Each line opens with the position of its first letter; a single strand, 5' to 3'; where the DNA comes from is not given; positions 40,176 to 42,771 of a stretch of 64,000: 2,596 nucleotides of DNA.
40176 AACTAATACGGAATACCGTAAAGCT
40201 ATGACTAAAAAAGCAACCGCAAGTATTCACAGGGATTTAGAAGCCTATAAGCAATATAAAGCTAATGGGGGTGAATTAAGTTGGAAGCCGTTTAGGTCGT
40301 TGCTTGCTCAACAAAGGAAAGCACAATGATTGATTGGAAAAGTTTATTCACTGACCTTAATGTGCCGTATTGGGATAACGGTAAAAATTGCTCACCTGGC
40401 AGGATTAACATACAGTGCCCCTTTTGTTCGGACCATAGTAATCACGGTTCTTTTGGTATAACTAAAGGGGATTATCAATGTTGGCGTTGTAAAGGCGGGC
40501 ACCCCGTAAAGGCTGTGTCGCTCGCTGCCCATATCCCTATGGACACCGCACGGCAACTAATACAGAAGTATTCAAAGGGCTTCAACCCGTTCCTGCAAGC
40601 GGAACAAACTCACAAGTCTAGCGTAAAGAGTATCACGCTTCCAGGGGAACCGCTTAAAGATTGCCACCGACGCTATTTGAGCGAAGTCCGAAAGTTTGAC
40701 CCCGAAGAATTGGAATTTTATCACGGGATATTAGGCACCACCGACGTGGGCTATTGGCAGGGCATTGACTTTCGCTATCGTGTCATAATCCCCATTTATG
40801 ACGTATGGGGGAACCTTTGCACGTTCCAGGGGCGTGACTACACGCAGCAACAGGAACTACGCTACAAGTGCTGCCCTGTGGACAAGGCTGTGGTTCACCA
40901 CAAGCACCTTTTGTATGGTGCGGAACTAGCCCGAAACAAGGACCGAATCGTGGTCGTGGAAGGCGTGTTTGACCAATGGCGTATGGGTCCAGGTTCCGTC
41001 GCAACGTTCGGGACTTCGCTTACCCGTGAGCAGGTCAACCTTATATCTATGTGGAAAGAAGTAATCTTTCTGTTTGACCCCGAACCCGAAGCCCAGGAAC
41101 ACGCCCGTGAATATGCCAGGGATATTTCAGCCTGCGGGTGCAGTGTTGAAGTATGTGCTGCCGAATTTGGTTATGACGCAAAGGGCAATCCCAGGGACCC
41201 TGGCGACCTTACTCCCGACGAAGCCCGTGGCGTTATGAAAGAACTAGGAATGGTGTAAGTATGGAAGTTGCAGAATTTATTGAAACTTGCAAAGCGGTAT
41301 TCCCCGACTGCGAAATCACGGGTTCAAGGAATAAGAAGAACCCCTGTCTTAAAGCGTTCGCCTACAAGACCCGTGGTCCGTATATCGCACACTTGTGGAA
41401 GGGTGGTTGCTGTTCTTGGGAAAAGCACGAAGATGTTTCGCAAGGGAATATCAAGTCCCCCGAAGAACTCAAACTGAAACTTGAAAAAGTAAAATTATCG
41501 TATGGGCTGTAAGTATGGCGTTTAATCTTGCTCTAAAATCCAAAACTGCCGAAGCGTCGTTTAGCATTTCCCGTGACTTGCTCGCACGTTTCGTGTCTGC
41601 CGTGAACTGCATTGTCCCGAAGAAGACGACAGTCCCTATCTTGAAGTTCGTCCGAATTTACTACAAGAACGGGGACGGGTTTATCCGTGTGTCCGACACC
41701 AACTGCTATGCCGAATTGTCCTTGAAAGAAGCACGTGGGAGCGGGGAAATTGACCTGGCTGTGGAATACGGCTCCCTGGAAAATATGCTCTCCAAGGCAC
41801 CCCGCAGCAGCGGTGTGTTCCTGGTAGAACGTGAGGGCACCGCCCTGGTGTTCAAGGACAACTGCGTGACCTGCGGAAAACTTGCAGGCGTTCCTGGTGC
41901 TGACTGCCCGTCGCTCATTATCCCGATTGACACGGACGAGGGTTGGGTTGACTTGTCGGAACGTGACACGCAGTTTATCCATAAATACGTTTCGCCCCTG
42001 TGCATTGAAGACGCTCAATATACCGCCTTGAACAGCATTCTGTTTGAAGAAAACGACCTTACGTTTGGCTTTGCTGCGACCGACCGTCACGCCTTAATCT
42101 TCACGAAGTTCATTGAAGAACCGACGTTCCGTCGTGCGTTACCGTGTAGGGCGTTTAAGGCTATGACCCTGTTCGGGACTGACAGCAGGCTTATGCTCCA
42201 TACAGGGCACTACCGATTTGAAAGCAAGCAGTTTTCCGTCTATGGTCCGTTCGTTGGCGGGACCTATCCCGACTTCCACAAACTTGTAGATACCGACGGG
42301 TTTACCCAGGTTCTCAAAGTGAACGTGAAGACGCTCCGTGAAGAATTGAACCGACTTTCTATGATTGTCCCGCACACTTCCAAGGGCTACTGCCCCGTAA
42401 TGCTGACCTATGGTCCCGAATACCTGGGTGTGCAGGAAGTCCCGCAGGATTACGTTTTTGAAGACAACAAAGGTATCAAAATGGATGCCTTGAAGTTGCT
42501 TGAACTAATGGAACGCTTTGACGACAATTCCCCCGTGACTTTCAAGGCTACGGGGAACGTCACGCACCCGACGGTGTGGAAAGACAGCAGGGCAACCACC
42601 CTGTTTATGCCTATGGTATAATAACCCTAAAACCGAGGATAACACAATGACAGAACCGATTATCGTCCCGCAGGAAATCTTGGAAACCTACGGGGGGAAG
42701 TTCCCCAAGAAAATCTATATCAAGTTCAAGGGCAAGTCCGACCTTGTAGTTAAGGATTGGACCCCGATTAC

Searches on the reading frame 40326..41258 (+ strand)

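Call 101: search_protein_families(library=pfam, proteins=[window:40326-41258:+], max_evalue=0.001)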
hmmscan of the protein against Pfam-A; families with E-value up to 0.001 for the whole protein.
window:40326-41258:+ (310 aa): 2 families
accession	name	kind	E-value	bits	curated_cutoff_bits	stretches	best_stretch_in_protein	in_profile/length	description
PF08275.17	DNAG_N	-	6.4e-06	26.7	26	1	148-202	74-127/128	DNA primase catalytic core, N-terminal domain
PF13662.12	Toprim_4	-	8e-05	23.2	25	1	207-277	2-84/85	Toprim domain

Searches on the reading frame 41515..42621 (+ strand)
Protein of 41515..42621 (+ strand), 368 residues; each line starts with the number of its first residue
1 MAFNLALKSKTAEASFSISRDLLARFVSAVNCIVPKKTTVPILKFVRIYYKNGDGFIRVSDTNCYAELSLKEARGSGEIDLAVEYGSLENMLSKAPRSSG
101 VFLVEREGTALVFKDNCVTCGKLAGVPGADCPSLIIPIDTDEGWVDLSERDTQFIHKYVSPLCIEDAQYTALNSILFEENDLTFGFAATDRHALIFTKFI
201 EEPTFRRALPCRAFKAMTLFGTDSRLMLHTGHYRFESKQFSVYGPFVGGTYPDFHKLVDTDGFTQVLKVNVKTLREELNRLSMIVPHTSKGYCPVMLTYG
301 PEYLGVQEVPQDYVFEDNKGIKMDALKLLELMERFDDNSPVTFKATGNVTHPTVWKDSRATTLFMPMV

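Call 101: search_protein_families(library=pfam, proteins=[window:41515-42621:+], max_evalue=0.001)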
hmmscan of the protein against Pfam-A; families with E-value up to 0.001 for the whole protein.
window:41515-42621:+ (368 aa): 1 family
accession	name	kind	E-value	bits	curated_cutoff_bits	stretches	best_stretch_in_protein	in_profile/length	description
PF00712.24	DNA_pol3_beta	-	0.0007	20.2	24.4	0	15-75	2-62/120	DNA polymerase III beta subunit, N-terminal domain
